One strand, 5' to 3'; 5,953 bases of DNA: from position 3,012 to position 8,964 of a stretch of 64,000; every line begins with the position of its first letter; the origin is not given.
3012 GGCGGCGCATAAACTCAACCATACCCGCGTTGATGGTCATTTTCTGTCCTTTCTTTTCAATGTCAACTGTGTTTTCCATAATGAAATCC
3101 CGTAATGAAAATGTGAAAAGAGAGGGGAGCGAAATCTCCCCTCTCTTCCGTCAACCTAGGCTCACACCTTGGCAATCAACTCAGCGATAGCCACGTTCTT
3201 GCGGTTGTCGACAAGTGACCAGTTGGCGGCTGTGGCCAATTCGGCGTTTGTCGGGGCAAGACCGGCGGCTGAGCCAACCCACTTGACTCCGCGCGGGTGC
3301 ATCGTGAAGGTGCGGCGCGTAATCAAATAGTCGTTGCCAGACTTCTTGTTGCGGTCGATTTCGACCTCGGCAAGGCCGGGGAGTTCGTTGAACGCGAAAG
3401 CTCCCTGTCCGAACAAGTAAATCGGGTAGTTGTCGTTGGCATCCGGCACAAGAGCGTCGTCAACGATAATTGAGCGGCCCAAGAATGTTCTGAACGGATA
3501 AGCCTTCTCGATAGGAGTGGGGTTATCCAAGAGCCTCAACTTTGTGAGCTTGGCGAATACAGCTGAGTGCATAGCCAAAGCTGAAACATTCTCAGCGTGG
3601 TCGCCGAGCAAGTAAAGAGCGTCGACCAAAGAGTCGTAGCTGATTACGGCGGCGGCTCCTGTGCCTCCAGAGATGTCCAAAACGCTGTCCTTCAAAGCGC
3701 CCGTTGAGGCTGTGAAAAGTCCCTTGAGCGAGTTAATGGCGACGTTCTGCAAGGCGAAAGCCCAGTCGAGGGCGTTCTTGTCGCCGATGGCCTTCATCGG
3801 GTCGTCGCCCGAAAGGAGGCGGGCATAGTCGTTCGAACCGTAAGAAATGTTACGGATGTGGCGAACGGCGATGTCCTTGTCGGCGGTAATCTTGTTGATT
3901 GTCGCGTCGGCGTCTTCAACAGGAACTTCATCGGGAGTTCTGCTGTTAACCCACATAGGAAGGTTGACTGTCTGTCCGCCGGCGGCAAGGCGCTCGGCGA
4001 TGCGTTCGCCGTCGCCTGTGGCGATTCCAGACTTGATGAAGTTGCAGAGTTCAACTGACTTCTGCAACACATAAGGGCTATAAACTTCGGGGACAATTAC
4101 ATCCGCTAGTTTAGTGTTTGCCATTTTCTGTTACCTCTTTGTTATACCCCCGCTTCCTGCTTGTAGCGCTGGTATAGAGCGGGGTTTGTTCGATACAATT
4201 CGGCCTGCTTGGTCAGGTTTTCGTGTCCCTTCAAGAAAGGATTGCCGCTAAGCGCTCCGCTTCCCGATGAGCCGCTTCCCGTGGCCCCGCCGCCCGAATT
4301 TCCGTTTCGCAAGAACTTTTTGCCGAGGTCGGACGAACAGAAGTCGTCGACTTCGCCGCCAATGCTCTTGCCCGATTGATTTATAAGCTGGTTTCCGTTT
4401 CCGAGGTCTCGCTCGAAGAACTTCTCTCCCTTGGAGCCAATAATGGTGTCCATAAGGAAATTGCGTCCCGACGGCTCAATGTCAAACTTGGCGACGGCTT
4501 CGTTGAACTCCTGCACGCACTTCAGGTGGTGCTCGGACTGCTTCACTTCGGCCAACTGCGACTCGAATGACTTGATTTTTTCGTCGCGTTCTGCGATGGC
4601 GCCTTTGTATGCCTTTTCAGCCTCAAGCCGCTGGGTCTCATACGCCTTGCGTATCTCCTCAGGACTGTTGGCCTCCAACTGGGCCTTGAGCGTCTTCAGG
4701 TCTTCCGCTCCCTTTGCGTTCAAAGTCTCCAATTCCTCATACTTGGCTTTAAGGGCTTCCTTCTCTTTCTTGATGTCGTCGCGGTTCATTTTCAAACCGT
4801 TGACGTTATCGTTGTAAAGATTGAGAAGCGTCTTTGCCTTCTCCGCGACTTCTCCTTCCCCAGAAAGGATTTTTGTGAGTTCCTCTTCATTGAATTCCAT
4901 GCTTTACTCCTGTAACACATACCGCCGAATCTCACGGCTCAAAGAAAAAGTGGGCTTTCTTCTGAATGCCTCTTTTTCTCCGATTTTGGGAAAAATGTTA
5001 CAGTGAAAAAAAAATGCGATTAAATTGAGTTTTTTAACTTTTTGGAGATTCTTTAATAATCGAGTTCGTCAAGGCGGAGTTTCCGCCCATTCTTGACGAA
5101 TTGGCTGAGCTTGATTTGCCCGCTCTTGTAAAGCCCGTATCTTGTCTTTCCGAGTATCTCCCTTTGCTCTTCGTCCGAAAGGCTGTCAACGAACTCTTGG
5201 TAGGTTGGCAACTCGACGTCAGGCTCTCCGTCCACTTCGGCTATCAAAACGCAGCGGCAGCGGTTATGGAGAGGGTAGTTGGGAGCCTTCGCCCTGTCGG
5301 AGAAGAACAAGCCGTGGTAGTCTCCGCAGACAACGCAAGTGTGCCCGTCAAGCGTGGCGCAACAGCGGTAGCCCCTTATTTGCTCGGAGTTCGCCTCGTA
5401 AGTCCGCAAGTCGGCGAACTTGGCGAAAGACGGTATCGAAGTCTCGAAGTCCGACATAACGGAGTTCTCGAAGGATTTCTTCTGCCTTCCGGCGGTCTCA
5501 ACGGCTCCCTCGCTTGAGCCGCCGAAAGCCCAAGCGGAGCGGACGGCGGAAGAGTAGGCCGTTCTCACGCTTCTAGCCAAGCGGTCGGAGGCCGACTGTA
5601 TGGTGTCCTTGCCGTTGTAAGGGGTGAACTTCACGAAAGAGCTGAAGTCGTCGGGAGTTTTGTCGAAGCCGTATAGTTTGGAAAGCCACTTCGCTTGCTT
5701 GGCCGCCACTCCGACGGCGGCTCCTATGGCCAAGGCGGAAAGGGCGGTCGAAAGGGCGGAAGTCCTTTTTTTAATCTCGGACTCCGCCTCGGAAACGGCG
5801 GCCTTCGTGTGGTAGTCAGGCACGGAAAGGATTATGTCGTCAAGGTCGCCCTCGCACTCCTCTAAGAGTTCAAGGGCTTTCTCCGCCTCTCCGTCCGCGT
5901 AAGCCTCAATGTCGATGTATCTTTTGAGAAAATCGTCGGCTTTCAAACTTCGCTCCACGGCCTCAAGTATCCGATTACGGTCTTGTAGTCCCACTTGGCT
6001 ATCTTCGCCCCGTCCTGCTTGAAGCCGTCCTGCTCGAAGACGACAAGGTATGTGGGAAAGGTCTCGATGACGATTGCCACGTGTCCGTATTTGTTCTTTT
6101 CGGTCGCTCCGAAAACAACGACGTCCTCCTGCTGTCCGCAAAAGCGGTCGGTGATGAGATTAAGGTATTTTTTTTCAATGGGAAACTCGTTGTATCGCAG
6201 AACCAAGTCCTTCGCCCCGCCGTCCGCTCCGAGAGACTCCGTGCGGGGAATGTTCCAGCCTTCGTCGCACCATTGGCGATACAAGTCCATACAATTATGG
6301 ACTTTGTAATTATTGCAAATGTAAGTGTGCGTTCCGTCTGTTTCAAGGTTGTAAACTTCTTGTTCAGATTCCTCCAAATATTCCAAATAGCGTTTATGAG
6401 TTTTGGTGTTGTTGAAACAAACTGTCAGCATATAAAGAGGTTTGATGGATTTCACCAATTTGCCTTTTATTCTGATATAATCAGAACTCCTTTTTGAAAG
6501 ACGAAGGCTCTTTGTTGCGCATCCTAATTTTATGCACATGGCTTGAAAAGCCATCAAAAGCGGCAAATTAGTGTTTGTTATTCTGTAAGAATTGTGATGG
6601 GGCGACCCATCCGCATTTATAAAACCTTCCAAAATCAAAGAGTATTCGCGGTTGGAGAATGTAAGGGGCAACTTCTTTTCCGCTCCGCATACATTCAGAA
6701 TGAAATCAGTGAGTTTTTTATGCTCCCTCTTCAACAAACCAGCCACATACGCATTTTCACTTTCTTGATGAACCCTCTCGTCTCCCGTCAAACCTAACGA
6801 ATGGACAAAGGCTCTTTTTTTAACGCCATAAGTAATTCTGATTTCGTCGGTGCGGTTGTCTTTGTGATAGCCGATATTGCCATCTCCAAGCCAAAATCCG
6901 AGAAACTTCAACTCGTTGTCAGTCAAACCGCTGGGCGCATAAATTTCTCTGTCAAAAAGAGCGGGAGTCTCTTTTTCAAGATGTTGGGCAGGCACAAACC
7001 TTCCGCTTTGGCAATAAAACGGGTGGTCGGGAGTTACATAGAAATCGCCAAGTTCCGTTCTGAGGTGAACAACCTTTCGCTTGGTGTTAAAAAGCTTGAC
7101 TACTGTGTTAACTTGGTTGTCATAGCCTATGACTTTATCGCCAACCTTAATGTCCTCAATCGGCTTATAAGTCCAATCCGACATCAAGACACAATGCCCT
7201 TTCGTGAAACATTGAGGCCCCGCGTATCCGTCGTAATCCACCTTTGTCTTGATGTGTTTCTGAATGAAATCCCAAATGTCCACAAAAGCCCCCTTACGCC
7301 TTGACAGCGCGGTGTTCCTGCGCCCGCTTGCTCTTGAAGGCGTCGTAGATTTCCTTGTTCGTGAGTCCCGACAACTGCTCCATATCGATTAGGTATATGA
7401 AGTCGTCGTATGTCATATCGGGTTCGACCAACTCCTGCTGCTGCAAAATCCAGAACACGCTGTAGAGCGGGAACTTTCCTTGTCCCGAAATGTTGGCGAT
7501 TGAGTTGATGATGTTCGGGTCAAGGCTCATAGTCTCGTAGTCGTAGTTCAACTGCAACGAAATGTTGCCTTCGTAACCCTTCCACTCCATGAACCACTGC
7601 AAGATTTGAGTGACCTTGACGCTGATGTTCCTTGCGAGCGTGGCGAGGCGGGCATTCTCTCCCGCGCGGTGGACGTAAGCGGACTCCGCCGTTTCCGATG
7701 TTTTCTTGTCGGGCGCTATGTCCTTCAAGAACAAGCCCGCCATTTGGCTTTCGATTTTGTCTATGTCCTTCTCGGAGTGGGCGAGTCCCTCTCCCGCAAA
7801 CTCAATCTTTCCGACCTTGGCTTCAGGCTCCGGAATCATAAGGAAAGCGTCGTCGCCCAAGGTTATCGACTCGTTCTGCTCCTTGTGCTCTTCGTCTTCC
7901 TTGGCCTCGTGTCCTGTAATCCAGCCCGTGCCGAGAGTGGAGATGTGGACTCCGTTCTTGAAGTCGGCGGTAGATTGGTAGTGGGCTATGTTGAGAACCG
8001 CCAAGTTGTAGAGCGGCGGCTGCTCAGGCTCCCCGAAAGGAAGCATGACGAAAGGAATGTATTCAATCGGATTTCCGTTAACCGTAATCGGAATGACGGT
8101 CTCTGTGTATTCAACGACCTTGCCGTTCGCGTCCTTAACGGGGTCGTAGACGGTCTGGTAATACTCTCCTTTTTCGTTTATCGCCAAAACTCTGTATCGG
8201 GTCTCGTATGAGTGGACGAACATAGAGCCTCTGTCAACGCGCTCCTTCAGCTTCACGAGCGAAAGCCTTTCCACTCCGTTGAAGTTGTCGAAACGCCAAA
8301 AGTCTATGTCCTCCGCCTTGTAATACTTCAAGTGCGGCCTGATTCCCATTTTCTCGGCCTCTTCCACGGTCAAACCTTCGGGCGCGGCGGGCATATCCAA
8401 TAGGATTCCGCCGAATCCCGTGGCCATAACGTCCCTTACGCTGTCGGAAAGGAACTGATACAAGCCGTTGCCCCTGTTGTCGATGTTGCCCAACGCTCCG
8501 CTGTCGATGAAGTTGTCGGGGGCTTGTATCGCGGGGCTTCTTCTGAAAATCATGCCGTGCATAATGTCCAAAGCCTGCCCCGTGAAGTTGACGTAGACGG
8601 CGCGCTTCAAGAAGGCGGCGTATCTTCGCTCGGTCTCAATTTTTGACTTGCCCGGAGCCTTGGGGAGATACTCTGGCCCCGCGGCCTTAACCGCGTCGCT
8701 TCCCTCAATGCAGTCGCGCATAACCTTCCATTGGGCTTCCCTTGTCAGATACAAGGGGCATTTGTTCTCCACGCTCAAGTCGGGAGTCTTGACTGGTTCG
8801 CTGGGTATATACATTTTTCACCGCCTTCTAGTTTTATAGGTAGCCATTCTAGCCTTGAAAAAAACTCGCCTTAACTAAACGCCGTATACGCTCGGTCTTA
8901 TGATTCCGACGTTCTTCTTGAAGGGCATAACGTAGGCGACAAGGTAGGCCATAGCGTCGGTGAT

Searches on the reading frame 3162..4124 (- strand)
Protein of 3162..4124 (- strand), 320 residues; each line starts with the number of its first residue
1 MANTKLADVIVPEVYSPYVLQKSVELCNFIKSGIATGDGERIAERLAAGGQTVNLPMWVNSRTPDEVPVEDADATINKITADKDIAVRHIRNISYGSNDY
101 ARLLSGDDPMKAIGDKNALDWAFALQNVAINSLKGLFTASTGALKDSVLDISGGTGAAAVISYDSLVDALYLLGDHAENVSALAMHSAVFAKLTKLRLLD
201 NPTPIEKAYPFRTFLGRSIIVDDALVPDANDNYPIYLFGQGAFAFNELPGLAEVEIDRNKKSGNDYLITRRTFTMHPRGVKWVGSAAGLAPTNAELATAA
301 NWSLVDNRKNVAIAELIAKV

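Call 11: search_protein_families(library=phrogs, proteins=[window:3162-4124:-], max_evalue=0.00001)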
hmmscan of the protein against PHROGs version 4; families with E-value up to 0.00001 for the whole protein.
window:3162-4124:- (320 aa): 4 families
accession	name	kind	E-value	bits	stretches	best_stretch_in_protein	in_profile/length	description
phrog_247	-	head and packaging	3.8e-83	280.6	1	1-317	3-340/351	major head protein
phrog_15288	-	head and packaging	7.9e-42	143.9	1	154-320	1-171/172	major head protein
phrog_19632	-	unknown function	1.4e-34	120.3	1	1-143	1-142/149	-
phrog_10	-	head and packaging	7e-06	26.3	1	131-238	485-583/752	major head protein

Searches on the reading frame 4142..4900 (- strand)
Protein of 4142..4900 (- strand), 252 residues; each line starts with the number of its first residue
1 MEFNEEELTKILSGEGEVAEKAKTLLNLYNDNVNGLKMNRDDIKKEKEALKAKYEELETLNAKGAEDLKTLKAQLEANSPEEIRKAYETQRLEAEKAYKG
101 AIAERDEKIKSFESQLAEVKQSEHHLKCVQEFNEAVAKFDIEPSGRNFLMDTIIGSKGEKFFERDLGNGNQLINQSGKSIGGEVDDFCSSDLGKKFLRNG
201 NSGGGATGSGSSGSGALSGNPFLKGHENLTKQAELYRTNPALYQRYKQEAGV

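Call 11: search_protein_families(library=phrogs, proteins=[window:4142-4900:-], max_evalue=0.00001)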
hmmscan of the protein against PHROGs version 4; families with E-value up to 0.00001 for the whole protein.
window:4142-4900:- (252 aa): 1 family
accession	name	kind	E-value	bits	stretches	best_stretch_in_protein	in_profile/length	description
phrog_206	-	head and packaging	4e-08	34.3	1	27-248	38-261/263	head scaffolding protein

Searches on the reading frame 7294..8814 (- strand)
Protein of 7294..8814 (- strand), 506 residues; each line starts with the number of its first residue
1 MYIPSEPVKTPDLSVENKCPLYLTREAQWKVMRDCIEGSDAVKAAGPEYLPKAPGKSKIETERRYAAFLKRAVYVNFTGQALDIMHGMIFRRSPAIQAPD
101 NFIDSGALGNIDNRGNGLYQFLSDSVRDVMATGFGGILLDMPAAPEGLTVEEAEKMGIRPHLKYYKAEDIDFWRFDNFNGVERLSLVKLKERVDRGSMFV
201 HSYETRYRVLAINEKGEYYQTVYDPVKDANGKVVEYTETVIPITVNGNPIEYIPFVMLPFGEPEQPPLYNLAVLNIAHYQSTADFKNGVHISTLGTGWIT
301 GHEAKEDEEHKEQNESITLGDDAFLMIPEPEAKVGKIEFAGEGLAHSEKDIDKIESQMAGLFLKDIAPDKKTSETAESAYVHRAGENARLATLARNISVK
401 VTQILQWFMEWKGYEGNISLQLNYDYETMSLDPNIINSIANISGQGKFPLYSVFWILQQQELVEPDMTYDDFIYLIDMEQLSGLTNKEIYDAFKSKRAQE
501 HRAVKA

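Call 11: search_protein_families(library=phrogs, proteins=[window:7294-8814:-], max_evalue=0.00001)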
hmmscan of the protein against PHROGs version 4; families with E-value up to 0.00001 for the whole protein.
window:7294-8814:- (506 aa): 2 families
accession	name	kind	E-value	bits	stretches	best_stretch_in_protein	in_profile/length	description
phrog_145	-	head and packaging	1.5e-101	341.6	1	14-486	9-472/493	portal protein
phrog_2417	-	unknown function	4.6e-28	99.3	1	15-257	6-234/242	-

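Call 46: search_dna_similar(query=window:7294-8811:-, collection=phages, mode=protein, max_rows=15, max_evalue=1e-10)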
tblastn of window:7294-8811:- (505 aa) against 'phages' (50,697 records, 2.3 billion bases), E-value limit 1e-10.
Records with a match: 1589; places in all: 1595; records where one place covers at least 80% of the query: 1283.
Best place of each record, by identity: <60% 1589.
By first word of the organism name: Salmonella 407; Escherichia 299; Vibrio 200; Pseudomonas 194; Acinetobacter 70; Klebsiella 52; Xanthomonas 41; Caulobacter 40; Stenotrophomonas 34; Achromobacter 28; and 64 more.
By host as written in the record: - 173; Escherichia coli 155; Pseudomonas aeruginosa 64; Salmonella enterica 59; Salmonella enterica subsp. enterica serovar Enteritidis 58; Salmonella enterica subsp. enterica serovar Typhimurium 48; Salmonella sp. 41; Salmonella enterica subsp. enterica serovar Enteritidis PT1 34; and 363 more.
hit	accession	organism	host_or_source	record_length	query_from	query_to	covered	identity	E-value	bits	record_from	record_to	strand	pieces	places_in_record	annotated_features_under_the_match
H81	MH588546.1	Caulobacter phage CcrBL9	Caulobacter vibrioides CB15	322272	19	471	90%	30.1%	2e-43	171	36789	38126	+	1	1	portal protein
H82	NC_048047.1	Caulobacter phage CcrBL9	Caulobacter vibrioides CB15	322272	19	471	90%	30.1%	2e-43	171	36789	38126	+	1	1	portal protein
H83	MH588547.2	Caulobacter phage CcrSC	Caulobacter vibrioides CB15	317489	19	471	90%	29.5%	2e-41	165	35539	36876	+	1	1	portal protein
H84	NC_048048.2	Caulobacter phage CcrSC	Caulobacter vibrioides CB15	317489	19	471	90%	29.5%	2e-41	165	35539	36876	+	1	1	portal protein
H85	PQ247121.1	Vibrio phage vB_VneS_S3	Vibrio neocaledonicus NC470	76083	4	486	96%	27.2%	4e-44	172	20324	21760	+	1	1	portal protein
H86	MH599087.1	Vibrio phage R01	Vibrio sp.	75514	5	469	92%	28.2%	2e-43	171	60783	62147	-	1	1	portal protein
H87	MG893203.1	Vibrio phage VP06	Vibrio parahaemolyticus YAS1206-16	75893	4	486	96%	27.0%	3e-43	170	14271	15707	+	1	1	hypothetical protein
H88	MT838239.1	Bacteriophage sp.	human fecal samples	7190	19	471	90%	28.8%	4e-45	175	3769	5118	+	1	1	record has no annotation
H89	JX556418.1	Vibrio phage vB_VpaS_MAR10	Vibrio parahaemolyticus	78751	5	469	92%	27.9%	8e-43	169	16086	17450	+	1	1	portal protein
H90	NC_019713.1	Vibrio phage vB_VpaS_MAR10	Vibrio parahaemolyticus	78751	5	469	92%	27.9%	8e-43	169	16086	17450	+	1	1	portal protein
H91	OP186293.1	Rhodobacter phage RcXuper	Rhodobacter capsulatus YW1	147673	19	485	92%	27.8%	4e-37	152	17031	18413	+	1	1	portal protein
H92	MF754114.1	Vibrio phage vB_VpaS_KF4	Vibrio parahaemolyticus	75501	4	476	94%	27.1%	3e-43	170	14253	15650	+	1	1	portal protein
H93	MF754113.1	Vibrio phage vB_VpaS_KF3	Vibrio parahaemolyticus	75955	4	476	94%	27.1%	3e-43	170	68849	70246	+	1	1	portal protein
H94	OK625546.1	Vibrio phage vB_VpS_CC6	Vibrio parahaemolyticus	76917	4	476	94%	27.0%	3e-41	164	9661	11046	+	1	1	putative structural protein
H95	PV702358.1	Vibrio phage RZ01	Vibrio natriegens Vmax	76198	4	476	94%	27.0%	4e-41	164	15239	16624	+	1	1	portal protein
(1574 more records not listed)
